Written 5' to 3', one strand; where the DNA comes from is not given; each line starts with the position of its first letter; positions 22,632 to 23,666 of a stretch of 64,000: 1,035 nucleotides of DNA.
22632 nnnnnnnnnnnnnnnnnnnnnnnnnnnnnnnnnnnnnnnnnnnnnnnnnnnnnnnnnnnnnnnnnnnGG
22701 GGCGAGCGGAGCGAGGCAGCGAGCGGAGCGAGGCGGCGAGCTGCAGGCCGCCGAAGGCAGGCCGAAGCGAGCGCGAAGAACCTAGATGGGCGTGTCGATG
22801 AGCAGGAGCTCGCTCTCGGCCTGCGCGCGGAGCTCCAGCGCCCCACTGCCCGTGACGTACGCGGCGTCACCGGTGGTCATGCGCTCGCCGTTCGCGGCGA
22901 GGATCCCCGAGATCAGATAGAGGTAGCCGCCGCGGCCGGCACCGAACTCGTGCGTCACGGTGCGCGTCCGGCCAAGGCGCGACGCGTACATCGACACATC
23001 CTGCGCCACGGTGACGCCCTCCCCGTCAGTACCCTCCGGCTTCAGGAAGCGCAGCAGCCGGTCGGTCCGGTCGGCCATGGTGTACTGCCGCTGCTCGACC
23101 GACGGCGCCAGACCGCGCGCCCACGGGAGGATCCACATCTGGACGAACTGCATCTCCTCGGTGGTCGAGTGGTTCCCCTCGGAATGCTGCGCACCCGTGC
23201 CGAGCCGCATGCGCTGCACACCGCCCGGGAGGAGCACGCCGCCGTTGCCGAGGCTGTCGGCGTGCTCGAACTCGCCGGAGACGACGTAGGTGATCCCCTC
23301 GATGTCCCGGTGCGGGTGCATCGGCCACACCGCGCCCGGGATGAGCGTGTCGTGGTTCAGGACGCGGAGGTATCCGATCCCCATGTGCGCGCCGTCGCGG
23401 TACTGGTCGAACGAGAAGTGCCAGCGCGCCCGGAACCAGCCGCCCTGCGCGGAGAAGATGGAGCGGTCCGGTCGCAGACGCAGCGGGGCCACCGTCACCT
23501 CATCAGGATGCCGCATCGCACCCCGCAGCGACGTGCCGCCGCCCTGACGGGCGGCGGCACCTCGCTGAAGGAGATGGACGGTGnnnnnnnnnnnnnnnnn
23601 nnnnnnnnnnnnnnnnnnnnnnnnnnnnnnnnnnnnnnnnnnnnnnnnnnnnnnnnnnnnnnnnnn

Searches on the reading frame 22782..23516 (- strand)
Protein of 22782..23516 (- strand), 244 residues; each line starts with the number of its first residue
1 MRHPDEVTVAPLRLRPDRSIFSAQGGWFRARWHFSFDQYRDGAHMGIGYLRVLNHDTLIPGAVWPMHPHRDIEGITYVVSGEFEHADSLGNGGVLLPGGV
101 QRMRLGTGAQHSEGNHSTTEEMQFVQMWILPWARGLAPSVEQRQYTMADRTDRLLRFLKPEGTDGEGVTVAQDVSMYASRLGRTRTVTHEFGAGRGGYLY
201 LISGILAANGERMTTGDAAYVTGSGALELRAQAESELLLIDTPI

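Call 62: search_protein_families(library=pfam, proteins=[window:22782-23516:-], max_evalue=0.00001)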
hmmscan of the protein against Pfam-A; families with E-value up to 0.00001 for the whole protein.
window:22782-23516:- (244 aa): 2 families
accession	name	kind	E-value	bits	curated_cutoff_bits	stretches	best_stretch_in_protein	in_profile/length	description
PF02678.22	Pirin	-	3.6e-25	88.5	26.1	1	25-129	11-108/108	Pirin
PF17954.7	Pirin_C_2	-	1.1e-17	64.4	22.9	1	161-241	6-85/86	Quercetinase C-terminal cupin domain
